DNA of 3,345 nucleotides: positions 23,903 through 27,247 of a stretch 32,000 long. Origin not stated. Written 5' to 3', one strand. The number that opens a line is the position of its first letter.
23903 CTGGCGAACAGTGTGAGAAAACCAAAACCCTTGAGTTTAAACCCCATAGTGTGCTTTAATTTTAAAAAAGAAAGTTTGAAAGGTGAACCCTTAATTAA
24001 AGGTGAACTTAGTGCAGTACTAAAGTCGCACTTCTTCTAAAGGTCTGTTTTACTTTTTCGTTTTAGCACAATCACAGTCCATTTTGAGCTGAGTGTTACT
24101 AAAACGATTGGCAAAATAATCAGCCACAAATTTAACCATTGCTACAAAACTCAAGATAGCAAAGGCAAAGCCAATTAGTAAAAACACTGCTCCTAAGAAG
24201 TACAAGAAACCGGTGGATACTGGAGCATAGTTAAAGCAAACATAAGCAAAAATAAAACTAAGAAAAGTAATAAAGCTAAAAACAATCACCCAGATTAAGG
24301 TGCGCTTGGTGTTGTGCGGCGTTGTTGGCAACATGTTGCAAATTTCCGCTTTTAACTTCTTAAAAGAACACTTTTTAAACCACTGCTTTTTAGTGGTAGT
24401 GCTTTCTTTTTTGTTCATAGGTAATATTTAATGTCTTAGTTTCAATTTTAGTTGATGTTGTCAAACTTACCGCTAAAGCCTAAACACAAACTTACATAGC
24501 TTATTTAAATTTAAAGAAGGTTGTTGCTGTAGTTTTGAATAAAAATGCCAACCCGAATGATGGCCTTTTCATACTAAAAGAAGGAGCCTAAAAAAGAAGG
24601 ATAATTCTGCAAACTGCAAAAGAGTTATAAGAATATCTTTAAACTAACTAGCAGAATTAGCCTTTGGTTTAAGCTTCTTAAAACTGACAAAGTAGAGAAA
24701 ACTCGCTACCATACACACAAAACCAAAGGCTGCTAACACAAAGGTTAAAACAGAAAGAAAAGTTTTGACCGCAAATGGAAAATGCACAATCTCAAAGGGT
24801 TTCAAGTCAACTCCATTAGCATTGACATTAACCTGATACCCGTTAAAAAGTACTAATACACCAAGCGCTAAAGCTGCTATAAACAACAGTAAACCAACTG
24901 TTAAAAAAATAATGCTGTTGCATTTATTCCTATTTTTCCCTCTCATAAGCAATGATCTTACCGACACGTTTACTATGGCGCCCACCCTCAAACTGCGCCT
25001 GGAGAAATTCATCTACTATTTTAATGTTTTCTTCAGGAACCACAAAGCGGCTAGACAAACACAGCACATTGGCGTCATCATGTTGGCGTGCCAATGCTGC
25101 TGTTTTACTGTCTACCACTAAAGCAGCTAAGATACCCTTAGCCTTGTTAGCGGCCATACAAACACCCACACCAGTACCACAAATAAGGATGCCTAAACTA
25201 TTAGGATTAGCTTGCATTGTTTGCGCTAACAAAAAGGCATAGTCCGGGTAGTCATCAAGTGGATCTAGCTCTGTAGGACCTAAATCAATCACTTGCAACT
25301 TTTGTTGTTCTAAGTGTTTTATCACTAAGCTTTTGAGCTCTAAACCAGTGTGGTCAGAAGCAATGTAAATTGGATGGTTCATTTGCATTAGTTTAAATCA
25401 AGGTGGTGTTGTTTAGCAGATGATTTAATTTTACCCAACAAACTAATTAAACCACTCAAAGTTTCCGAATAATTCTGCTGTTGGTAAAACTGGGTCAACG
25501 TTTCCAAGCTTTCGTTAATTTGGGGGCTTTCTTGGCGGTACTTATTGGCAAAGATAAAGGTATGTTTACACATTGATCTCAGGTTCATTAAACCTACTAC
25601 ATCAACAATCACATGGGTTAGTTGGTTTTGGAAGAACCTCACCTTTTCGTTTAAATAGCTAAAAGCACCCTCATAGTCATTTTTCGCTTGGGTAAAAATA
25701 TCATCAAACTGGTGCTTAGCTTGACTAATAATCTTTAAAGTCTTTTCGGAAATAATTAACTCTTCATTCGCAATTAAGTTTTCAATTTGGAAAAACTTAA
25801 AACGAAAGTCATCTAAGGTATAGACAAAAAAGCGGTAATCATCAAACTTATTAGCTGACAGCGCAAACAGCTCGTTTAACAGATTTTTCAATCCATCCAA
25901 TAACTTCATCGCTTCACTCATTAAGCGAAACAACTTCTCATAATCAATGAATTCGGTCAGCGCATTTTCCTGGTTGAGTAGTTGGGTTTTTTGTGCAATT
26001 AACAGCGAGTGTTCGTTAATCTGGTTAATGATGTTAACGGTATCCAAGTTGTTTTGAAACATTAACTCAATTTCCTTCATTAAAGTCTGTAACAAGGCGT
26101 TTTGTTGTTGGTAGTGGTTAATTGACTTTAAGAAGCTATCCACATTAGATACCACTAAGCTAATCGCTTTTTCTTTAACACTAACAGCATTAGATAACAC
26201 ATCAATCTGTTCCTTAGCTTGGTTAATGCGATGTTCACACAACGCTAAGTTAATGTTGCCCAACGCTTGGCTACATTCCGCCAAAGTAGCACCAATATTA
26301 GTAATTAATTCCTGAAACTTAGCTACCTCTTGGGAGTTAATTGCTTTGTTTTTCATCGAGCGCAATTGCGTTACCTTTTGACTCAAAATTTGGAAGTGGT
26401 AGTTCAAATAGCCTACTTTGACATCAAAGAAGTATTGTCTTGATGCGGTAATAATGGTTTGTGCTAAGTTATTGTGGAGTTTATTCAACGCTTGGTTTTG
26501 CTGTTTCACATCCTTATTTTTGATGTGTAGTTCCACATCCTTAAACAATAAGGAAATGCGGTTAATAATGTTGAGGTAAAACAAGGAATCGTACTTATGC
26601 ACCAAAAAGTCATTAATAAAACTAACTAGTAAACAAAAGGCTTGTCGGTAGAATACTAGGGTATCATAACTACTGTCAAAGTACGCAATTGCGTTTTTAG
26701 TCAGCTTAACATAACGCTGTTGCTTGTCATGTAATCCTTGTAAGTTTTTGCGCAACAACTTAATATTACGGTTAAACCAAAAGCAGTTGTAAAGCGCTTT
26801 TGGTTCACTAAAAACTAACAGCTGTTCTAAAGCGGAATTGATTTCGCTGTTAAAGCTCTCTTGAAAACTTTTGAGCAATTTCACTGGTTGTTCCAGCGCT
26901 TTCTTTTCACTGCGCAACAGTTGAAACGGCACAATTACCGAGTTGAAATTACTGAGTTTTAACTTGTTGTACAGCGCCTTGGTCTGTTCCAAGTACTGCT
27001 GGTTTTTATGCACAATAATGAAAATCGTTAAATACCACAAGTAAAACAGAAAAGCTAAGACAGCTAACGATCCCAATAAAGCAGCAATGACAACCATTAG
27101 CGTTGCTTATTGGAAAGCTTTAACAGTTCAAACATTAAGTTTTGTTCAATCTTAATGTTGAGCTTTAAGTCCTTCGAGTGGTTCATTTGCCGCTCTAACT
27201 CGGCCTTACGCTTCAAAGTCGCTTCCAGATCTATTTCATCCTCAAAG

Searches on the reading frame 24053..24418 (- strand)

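Call 46: search_protein_families(library=pfam, proteins=[window:24053-24418:-], max_evalue=0.1)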
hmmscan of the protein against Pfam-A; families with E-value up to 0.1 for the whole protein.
seq(122 aa): 4 families
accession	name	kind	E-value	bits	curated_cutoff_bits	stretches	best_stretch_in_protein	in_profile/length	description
PF01284.28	MARVEL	-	0.0034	17.8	32.8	1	41-100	42-100/135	Membrane-associating domain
PF06687.17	SUR7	-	0.0048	17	29.6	1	37-98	106-171/201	SUR7/PalI family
PF16962.11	ABC_export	-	0.017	14.1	29.7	1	28-103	100-175/531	Putative ABC exporter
PF06781.17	CrgA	-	0.036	14.7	24.8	1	30-93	21-84/89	Cell division protein CrgA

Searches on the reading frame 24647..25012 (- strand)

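Call 46: search_protein_families(library=pfam, proteins=[window:24647-25012:-], max_evalue=0.1)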
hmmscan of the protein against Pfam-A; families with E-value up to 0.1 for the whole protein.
seq(122 aa): 2 families
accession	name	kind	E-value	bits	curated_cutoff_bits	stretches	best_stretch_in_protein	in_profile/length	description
PF20990.2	DUF2207_C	-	0.0041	17.3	33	1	18-112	122-186/247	Predicted membrane protein (DUF2207) C-terminal domain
PF06687.17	SUR7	-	0.038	14.1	29.6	1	34-109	110-168/201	SUR7/PalI family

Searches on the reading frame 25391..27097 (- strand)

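Call 46: search_protein_families(library=pfam, proteins=[window:25391-27097:-], max_evalue=0.1)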
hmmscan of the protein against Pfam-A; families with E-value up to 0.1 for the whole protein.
seq(569 aa): 2 families
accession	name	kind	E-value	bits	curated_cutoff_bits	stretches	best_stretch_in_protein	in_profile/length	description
PF06160.17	EzrA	-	7.1e-09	34.9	39.6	1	246-558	236-546/557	Septation ring formation regulator, EzrA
PF14303.12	NAM-associated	-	0.08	14.2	27.7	0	112-137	137-162/162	No apical meristem-associated C-terminal domain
